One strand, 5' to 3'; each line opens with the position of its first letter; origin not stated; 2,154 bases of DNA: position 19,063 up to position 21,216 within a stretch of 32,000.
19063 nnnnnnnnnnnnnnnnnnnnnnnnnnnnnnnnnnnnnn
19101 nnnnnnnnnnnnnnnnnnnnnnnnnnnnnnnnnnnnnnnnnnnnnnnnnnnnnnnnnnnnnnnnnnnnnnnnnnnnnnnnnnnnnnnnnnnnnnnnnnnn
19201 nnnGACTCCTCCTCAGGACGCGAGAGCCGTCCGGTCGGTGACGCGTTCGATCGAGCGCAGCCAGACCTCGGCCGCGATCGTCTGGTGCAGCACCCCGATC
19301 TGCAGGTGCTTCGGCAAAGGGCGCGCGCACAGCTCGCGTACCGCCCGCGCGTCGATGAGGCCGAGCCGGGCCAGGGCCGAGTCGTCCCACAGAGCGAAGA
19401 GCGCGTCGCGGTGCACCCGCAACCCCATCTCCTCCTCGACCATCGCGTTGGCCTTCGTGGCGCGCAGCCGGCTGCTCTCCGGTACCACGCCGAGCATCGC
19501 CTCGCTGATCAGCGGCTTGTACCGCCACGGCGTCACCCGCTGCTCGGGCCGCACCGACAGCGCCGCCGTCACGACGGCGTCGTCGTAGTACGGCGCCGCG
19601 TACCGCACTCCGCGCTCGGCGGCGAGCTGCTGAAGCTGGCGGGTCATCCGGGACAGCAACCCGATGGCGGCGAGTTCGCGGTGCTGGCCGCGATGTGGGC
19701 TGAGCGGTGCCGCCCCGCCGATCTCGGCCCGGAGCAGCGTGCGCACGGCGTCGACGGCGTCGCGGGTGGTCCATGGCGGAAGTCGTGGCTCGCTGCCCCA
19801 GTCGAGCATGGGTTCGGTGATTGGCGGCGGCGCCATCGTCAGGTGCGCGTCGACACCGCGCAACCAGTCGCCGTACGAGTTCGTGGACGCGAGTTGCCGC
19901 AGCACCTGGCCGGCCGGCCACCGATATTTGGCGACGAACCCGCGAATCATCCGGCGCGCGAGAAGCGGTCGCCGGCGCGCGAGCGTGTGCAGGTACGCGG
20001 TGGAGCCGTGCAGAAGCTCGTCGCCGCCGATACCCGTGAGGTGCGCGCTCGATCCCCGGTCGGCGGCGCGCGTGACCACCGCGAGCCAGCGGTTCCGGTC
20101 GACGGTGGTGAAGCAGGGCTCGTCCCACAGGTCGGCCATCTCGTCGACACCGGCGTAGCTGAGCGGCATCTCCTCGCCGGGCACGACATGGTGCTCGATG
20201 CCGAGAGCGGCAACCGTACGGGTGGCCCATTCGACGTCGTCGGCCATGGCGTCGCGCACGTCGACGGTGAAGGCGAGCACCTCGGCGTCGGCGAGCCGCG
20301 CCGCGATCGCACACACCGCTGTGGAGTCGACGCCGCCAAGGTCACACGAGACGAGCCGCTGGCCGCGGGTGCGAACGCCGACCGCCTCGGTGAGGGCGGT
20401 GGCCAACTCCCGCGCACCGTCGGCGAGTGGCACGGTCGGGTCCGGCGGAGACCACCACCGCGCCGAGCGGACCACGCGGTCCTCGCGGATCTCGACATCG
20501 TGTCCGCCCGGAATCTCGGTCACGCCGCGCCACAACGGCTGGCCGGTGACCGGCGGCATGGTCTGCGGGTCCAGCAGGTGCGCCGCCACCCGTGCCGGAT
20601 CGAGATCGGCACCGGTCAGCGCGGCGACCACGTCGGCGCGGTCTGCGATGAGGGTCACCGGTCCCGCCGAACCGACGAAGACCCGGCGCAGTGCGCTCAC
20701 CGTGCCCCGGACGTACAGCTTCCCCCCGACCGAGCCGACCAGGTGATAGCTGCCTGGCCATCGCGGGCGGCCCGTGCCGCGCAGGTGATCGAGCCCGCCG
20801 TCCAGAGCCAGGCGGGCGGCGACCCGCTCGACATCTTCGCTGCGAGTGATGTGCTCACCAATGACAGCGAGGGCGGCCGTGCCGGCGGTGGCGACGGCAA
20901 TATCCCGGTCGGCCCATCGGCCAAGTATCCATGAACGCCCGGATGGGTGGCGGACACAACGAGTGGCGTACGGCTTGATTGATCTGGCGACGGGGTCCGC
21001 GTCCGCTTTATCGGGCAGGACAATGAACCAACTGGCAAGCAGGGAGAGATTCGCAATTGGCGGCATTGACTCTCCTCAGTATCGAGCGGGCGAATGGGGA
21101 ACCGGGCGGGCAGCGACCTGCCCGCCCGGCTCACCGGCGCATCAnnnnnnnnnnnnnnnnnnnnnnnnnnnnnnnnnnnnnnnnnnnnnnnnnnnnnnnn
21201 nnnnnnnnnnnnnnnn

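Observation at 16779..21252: Complete split-B lasso peptide biosynthetic gene cluster (A-C-B1-B2-D) between the frd operon and an MFS/TetR module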

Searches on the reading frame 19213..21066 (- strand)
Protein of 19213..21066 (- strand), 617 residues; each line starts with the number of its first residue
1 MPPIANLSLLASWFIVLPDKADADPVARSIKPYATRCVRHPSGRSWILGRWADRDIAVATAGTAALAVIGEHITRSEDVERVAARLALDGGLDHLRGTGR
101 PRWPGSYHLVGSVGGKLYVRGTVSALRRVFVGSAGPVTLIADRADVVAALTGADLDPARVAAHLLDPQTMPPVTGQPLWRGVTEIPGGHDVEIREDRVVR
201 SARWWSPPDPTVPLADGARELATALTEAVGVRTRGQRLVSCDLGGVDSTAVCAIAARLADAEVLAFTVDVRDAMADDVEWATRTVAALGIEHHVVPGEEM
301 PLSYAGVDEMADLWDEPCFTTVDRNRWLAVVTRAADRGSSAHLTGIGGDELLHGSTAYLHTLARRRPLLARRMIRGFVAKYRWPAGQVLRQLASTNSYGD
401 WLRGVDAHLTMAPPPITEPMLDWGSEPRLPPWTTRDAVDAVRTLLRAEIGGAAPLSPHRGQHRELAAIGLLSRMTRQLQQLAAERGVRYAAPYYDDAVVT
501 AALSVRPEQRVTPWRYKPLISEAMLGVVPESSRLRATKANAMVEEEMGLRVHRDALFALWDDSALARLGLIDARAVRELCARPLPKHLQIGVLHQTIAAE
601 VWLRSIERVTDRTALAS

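Call 3: search_protein_families(library=pfam, proteins=[window:19213-21066:-], max_evalue=0.01)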
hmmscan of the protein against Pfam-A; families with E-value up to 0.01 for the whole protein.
window:19213-21066:- (617 aa): 1 family
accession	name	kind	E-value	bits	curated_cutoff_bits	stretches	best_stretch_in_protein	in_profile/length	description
PF00733.27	Asn_synthase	-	3.5e-38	132.6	21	1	221-603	2-353/354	Asparagine synthase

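Call 4: search_protein_families(library=ncbifam, proteins=[window:19213-21066:-], max_evalue=0.01)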
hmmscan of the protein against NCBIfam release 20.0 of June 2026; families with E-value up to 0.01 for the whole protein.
window:19213-21066:- (617 aa): 9 families
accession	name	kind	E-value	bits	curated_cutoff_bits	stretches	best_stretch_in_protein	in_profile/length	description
NF033561.1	macrolact_Ik_Al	subfamily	2.6e-72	244.2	300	1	32-608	15-560/561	albusnodin/ikarugamycin family macrolactam cyclase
TIGR01536.1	asn_synth_AEB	equivalog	1.7e-20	73.6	267.1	1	173-538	191-514/517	asparagine synthase (glutamine-hydrolyzing)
NF033535.1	lass_lactam_cya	exception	1.4e-16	60.2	525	2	178-366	195-390/668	lasso peptide isopeptide bond-forming cyclase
TIGR03108.1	eps_aminotran_1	hypoth_equivalog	3.1e-11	42.7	816.9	1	178-363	196-382/628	XrtA/PEP-CTERM system amidotransferase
TIGR00268.2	TIGR00268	equivalog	0.00055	19.3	150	1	244-300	22-79/259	ATP-dependent sacrificial sulfur transferase LarE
TIGR03104.1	trio_amidotrans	equivalog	0.0011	17.3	570.1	1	175-354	193-379/589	N-acetylglutaminylglutamine amidotransferase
NF010587.0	PRK13980.1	equivalog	0.0035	16.6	255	1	244-299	40-96/267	NAD+ synthase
TIGR00364.1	TIGR00364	equivalog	0.0064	16.1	150.3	0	244-296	7-58/201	7-cyano-7-deazaguanine synthase QueC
NF011258.0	PRK14664.1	equivalog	0.008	15.3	680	0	235-295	5-61/362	tRNA 2-thiouridine(34) synthase MnmA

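Call 6: find_encoding_contigs(protein=window:19213-21066:-, flank=10000, max_places=6)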
Protein window:19213-21066:- (617 aa): no gene with exactly this product is on record in the collection.

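Call 10: find_homologous_proteins(query=window:19213-21066:-, max_evalue=1e-30)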
Query window:19213-21066:- (617 aa): 355 proteins with E <= 1e-30 among 8000 candidates; the best 120 are listed.
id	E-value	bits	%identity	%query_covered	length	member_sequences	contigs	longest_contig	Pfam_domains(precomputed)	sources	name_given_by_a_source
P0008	0.0e+0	1360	99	100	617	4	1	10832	PF00733.28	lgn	-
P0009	0.0e+0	1053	77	100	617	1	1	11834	PF00733.28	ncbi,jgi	jgi:asparagine synthase (glutamine-hydrolysing)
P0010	0.0e+0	1028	74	100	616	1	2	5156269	PF00733.28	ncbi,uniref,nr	ncbi:asparagine synthase [Phytohabitans houttuyneae]|uniref:asparagine synthase (glutamine-hydrolyzi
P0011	3.8e-286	969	72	100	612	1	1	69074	PF00733.28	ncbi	ncbi:asparagine synthase-related protein [Actinomycetes bacterium KLBMP 9797]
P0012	1.0e-283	961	71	100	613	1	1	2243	PF00733.28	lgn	-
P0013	3.4e-263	893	65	100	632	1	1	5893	PF00733.28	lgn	-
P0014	7.1e-205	700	57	97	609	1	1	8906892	PF00733.28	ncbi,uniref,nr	ncbi:asparagine synthase-related protein [Catenuloplanes atrovinosus]|uniref:asparagine synthase (gl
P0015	2.4e-202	692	54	99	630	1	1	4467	PF00733.28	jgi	jgi:asparagine synthase (glutamine-hydrolysing)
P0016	7.6e-201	687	56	98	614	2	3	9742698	PF00733.28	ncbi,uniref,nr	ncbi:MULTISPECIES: asparagine synthase-related protein [Catenuloplanes]|uniref:asparagine synthase (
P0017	2.8e-200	685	55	98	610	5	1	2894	PF00733.28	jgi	jgi:asparagine synthase (glutamine-hydrolysing)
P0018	5.2e-200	684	53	99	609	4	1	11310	PF00733.28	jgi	jgi:asparagine synthase (glutamine-hydrolysing)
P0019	7.1e-200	684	54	99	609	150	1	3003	PF00733.28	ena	-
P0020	1.1e-199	683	54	98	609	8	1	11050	PF00733.28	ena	-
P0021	1.5e-199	683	53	98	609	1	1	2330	PF00733.28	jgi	jgi:asparagine synthase (glutamine-hydrolysing)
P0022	2.0e-199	682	54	98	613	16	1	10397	PF00733.28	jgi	jgi:asparagine synthase (glutamine-hydrolysing)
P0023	3.2e-199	682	53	98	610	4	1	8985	PF00733.28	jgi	jgi:asparagine synthase (glutamine-hydrolysing)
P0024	4.6e-199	681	54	99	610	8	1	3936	PF00733.28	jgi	jgi:asparagine synthase (glutamine-hydrolysing)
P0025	5.1e-199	681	56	98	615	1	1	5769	PF00733.28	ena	-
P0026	1.1e-198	680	54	99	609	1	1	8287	PF00733.28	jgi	jgi:asparagine synthase (glutamine-hydrolysing)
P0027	1.3e-198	680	54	99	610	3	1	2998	PF00733.28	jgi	-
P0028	1.4e-198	679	54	99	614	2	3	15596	PF00733.28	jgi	jgi:asparagine synthase (glutamine-hydrolysing)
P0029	1.9e-198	679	53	99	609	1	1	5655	PF00733.28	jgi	jgi:asparagine synthase (glutamine-hydrolysing)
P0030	3.1e-198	678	54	98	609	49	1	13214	PF00733.28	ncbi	-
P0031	3.3e-198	678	53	99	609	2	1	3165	PF00733.28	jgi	jgi:asparagine synthase (glutamine-hydrolysing)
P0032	3.4e-198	678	52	98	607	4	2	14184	PF00733.28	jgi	jgi:asparagine synthase (glutamine-hydrolysing)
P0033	5.3e-198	677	55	98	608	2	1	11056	PF00733.28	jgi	-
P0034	6.4e-198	677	54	99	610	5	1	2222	PF00733.28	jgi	jgi:asparagine synthase (glutamine-hydrolysing)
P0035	9.2e-198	677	53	98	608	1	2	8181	PF00733.28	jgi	jgi:asparagine synthase (glutamine-hydrolysing)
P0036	1.0e-197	677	54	99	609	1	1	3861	PF00733.28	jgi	jgi:asparagine synthase (glutamine-hydrolysing)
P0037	1.0e-197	677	53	99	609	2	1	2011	PF00733.28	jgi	jgi:asparagine synthase (glutamine-hydrolysing)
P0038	1.3e-197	676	53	98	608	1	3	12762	PF00733.28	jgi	jgi:asparagine synthase (glutamine-hydrolysing)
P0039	1.8e-197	676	53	98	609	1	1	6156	PF00733.28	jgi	jgi:asparagine synthase (glutamine-hydrolysing)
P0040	2.1e-197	676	53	98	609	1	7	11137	PF00733.28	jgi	jgi:asparagine synthase (glutamine-hydrolysing)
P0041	3.2e-197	675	53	99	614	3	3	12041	PF00733.28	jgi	jgi:asparagine synthase (glutamine-hydrolysing)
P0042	3.9e-197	675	54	98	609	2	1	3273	PF00733.28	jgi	jgi:asparagine synthase (glutamine-hydrolysing)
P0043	4.2e-197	675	53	99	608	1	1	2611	PF00733.28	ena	-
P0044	5.5e-197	674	53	98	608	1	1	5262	PF00733.28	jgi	jgi:asparagine synthase (glutamine-hydrolysing)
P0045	8.2e-197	674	54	98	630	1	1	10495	PF00733.28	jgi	jgi:asparagine synthase (glutamine-hydrolysing)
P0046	1.1e-196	673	52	99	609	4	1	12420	PF00733.28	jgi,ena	-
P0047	1.3e-196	673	53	99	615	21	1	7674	PF00733.28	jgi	jgi:asparagine synthase (glutamine-hydrolysing)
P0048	1.4e-196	673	51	99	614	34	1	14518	PF00733.28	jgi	jgi:asparagine synthase (glutamine-hydrolysing)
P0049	2.1e-196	672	54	98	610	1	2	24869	PF00733.28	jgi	jgi:asparagine synthase (glutamine-hydrolysing)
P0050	3.1e-196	672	53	97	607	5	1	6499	PF00733.28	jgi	-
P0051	3.6e-196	671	53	98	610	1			PF00733.28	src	-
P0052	4.0e-196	671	53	98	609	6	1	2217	PF00733.28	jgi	jgi:asparagine synthase (glutamine-hydrolysing)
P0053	9.4e-196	670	53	98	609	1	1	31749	PF00733.28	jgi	jgi:asparagine synthase (glutamine-hydrolysing)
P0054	9.8e-196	670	52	99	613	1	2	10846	PF00733.28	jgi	jgi:asparagine synthase (glutamine-hydrolysing)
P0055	1.3e-195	670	54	99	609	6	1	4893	PF00733.28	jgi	jgi:asparagine synthase (glutamine-hydrolysing)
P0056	1.7e-195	669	54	98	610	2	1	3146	PF00733.28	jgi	jgi:asparagine synthase (glutamine-hydrolysing)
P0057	1.8e-195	669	54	98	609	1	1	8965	PF00733.28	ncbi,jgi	-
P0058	2.6e-195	669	53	99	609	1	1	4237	PF00733.28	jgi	jgi:asparagine synthase (glutamine-hydrolysing)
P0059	2.7e-195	669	53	99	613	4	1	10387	PF00733.28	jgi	jgi:asparagine synthase (glutamine-hydrolysing)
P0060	2.8e-195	669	53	98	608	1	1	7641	PF00733.28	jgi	jgi:asparagine synthase (glutamine-hydrolysing)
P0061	2.8e-195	668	53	98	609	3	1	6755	PF00733.28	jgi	jgi:asparagine synthase (glutamine-hydrolysing)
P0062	6.4e-195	667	53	98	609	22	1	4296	PF00733.28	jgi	jgi:asparagine synthase (glutamine-hydrolysing)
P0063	1.7e-194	666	52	99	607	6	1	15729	PF00733.28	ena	-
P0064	1.7e-194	666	53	98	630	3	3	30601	PF00733.28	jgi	jgi:asparagine synthase (glutamine-hydrolysing)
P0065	1.8e-194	666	54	99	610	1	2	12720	PF00733.28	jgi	jgi:asparagine synthase (glutamine-hydrolysing)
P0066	2.0e-194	666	52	99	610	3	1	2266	PF00733.28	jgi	jgi:asparagine synthase (glutamine-hydrolysing)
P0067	2.2e-194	666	51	99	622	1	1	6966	PF00733.28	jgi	jgi:asparagine synthase (glutamine-hydrolysing)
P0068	2.4e-194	665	53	97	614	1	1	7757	PF00733.28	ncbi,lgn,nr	ncbi:MAG: lasso peptide isopeptide bond-forming cyclase [Actinomycetota bacterium]|nr:lasso peptide 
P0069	2.7e-194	665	54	97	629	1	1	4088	PF00733.28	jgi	jgi:asparagine synthase (glutamine-hydrolysing)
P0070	3.4e-194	665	52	99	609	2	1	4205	PF00733.28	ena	-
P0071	3.5e-194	665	52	98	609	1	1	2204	PF00733.28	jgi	jgi:asparagine synthase (glutamine-hydrolysing)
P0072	4.5e-194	665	54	98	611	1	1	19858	PF00733.28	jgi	jgi:asparagine synthase (glutamine-hydrolysing)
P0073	7.1e-194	664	53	98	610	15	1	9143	PF00733.28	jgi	jgi:asparagine synthase (glutamine-hydrolysing)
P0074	7.6e-194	664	54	98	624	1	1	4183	PF00733.28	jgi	jgi:asparagine synthase (glutamine-hydrolysing)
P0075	1.3e-193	663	53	98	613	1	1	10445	PF00733.28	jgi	jgi:asparagine synthase (glutamine-hydrolysing)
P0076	1.8e-193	662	53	98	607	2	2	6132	PF00733.28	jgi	jgi:asparagine synthase (glutamine-hydrolysing)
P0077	1.8e-193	662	52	99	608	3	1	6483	PF00733.28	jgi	jgi:asparagine synthase (glutamine-hydrolysing)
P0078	2.3e-193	662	53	98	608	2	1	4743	PF00733.28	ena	-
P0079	3.0e-193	662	53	98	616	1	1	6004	PF00733.28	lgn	-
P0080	4.7e-193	661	52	99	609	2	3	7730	PF00733.28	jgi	jgi:asparagine synthase (glutamine-hydrolysing)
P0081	5.1e-193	661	53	99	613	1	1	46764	PF00733.28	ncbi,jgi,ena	-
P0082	5.9e-193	661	55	98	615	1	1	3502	PF00733.28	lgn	-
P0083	6.6e-193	661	53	98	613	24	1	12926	PF00733.28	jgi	jgi:asparagine synthase (glutamine-hydrolysing)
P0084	2.1e-192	659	52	99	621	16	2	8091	PF00733.28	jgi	jgi:asparagine synthase (glutamine-hydrolysing)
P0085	2.2e-192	659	52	98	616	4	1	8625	PF00733.28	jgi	jgi:asparagine synthase (glutamine-hydrolysing)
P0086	4.0e-192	658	55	97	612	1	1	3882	PF00733.28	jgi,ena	-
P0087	4.3e-192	658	52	99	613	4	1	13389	PF00733.28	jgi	jgi:asparagine synthase (glutamine-hydrolysing)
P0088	5.3e-192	658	54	96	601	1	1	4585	PF00733.28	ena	-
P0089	8.9e-192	657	54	98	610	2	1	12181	PF00733.28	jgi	jgi:asparagine synthase (glutamine-hydrolysing)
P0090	9.1e-192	657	53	99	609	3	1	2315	PF00733.28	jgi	-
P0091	9.6e-192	657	52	99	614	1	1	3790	PF00733.28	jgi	jgi:asparagine synthase (glutamine-hydrolysing)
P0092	1.3e-191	656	52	99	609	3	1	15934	PF00733.28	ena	-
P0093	1.7e-191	656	52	99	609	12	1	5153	PF00733.28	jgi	jgi:asparagine synthase (glutamine-hydrolysing)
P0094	2.8e-191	655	53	98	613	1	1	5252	PF00733.28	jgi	jgi:asparagine synthase (glutamine-hydrolysing)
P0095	4.0e-191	655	53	98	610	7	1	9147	PF00733.28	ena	-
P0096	6.9e-191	654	53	99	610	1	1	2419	PF00733.28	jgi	jgi:asparagine synthase (glutamine-hydrolysing)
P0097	7.1e-191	654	52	99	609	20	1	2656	PF00733.28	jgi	jgi:asparagine synthase (glutamine-hydrolysing)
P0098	2.2e-190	652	52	98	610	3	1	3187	PF00733.28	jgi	jgi:asparagine synthase (glutamine-hydrolysing)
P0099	2.7e-190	652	52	98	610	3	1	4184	PF00733.28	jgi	jgi:asparagine synthase (glutamine-hydrolysing)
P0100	4.0e-190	651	53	98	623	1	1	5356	PF00733.28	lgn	-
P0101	5.3e-190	651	53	99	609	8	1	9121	PF00733.28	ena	-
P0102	6.0e-190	651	51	98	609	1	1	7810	PF00733.28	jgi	jgi:asparagine synthase (glutamine-hydrolysing)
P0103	1.2e-189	650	52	98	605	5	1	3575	PF00733.28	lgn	-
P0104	1.3e-189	650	54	97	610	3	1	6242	PF00733.28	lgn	-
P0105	1.3e-189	650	52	97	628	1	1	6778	PF00733.28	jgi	jgi:asparagine synthase (glutamine-hydrolysing)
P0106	1.4e-189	650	54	99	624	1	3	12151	PF00733.28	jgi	jgi:asparagine synthase (glutamine-hydrolysing)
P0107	1.8e-189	649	53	97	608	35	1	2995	PF00733.28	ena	-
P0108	3.6e-189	648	52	99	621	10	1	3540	PF00733.28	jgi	jgi:asparagine synthase (glutamine-hydrolysing)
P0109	4.2e-189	648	53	99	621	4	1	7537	PF00733.28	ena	-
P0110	4.4e-189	648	53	98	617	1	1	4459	PF00733.28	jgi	jgi:asparagine synthase (glutamine-hydrolysing)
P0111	5.8e-189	648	53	98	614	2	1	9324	PF00733.28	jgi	jgi:asparagine synthase (glutamine-hydrolysing)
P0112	7.3e-189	647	51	98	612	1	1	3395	PF00733.28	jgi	jgi:asparagine synthase (glutamine-hydrolysing)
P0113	8.0e-189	647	52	99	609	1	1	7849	PF00733.28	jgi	jgi:asparagine synthase (glutamine-hydrolysing)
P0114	1.2e-188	647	52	98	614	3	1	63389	PF00733.28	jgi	jgi:asparagine synthase (glutamine-hydrolysing)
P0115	1.3e-188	646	52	98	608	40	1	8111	PF00733.28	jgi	-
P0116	2.0e-188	646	51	99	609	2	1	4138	PF00733.28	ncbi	-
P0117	2.6e-188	646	52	98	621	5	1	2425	PF00733.28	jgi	jgi:asparagine synthase (glutamine-hydrolysing)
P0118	2.9e-188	645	52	97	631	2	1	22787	PF00733.28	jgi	jgi:asparagine synthase (glutamine-hydrolysing)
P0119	6.6e-188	644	51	98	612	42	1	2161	PF00733.28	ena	-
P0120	9.7e-188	644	51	98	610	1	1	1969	PF00733.28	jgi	jgi:asparagine synthase (glutamine-hydrolysing)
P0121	1.1e-187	643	53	97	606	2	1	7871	PF00733.28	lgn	-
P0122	1.3e-187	643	54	97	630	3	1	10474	PF00733.28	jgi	jgi:asparagine synthase (glutamine-hydrolysing)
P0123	1.5e-187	643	53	94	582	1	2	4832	PF00733.28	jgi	-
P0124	1.8e-187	643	51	99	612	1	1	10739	PF00733.28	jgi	jgi:asparagine synthase (glutamine-hydrolysing)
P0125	1.9e-187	643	52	98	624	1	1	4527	PF00733.28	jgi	jgi:asparagine synthase (glutamine-hydrolysing)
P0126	2.9e-187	642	54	98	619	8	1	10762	PF00733.28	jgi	jgi:asparagine synthase (glutamine-hydrolysing)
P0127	3.0e-187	642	51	98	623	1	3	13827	PF00733.28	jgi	jgi:asparagine synthase (glutamine-hydrolysing)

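Call 16: find_encoding_contigs(protein=P0008, flank=10000, max_places=4)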
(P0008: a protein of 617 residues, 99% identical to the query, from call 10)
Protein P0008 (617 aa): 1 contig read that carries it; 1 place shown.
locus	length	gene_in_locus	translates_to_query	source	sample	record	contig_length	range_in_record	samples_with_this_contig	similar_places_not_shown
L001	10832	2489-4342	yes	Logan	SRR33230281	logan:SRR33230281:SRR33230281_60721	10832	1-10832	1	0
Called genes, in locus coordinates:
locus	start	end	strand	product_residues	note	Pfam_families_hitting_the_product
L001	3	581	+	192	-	?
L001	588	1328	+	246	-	PF13085:Fer2_3, PF13187:Fer4_9 (faint), PF12838:Fer4_7, PF13183:Fer4_8, PF13237:Fer4_10, PF13534:Fer4_17 (weak)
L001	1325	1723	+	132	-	PF02300:Fumarate_red_C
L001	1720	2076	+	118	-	PF02313:Fumarate_red_D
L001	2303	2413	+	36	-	PF19397:DUF5972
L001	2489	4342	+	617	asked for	PF00733:Asn_synthase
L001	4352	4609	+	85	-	PF05402:PqqD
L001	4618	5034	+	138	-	PF13471:Transglut_core3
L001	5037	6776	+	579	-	PF00664:ABC_membrane, PF13304:AAA_21 (faint), PF00005:ABC_tran, PF02463:SMC_N (weak)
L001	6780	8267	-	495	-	PF05977:MFS_3, PF07690:MFS_1, PF12832:MFS_1_like (weak)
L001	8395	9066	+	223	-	PF00440:TetR_N (weak), PF02909:TetR_C_1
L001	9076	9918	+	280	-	PF08021:FAD_binding_9, PF04954:SIP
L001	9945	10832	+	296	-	?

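Call 18: find_related_loci(query=A1, collection=genome_contigs, flank=10000)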
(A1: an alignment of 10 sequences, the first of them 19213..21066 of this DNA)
Query A1 (617 aa) in genome_contigs; peptide patterns used: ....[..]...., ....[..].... (x = any residue, [..] = any of these).
404 stretches matched a pattern; 201 encode a relative of the query (tblastn E <= 1e-3); the best 80 are kept; 80 distinct loci.
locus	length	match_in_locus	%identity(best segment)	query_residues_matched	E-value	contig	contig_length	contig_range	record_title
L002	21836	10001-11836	72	1-617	0e+0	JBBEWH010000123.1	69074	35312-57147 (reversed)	Actinomycetes bacterium KLBMP 9797 Scaffold27_2, whole genome shotgun sequence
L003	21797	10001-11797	54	8-610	0e+0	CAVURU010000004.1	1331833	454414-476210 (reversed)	MAG: uncultured Actinomycetes bacterium isolate MFD09671.bin.2.28 genome assembly, contig: contig_7599, whole genome sho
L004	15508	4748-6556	53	4-610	0e+0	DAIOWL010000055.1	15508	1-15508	MAG TPA_asm: Streptosporangiaceae bacterium isolate CTOTU28759 NODE_74_length_15508_cov_5.619491, whole genome shotgun s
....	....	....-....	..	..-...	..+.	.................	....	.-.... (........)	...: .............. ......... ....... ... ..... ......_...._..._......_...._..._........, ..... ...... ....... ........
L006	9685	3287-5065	53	11-607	0e+0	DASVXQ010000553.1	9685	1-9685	MAG TPA_asm: Actinomycetes bacterium isolate SMAG_U2579 k141_253095, whole genome shotgun sequence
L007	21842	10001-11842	53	1-610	0e+0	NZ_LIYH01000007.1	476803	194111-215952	Streptomyces sp. CB03234 scaffold7, whole genome shotgun sequence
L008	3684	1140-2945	52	5-610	0e+0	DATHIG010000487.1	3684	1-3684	MAG TPA_asm: Actinomycetes bacterium isolate SMAG_U12520 k141_14570, whole genome shotgun sequence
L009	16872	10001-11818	53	1-610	0e+0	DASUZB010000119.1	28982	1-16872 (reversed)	MAG TPA_asm: Actinomycetes bacterium isolate SMAG_U1911 k141_866121, whole genome shotgun sequence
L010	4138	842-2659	51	1-610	0e+0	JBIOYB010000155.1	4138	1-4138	MAG: Allorhizocola sp. isolate MAG041 k127_2138935, whole genome shotgun sequence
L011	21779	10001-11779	54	13-610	0e+0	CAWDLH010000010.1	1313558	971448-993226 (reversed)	MAG: uncultured Actinomycetota bacterium isolate MFD04944.bin.1.265 genome assembly, contig: contig_34038, whole genome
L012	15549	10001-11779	52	10-607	0e+0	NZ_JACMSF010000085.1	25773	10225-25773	Streptomyces cupreus strain PSKA01 85, whole genome shotgun sequence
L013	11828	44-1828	54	13-610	0e+0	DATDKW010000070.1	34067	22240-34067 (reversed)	MAG TPA_asm: Mycobacteriales bacterium isolate SMAG_U368 k141_2219893, whole genome shotgun sequence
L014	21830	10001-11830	49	1-609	1e-180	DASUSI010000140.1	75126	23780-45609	MAG TPA_asm: Micromonosporaceae bacterium isolate SMAG_U1732 k141_682741, whole genome shotgun sequence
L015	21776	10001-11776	54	12-608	3e-180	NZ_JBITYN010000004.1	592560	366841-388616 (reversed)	Streptomyces sp. NPDC053367 NPDC053367_402_H7.ctg-0004, whole genome shotgun sequence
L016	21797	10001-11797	52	4-606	5e-179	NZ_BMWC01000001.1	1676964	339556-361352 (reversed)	Streptomyces lomondensis strain JCM 4866 sequence01, whole genome shotgun sequence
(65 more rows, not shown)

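Call 43: search_solved_structures(query=window:19213-21066:-, max_evalue=0.001)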
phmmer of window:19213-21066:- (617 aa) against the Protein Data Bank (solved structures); distinct sequences matched with E-value up to 0.001: 0.
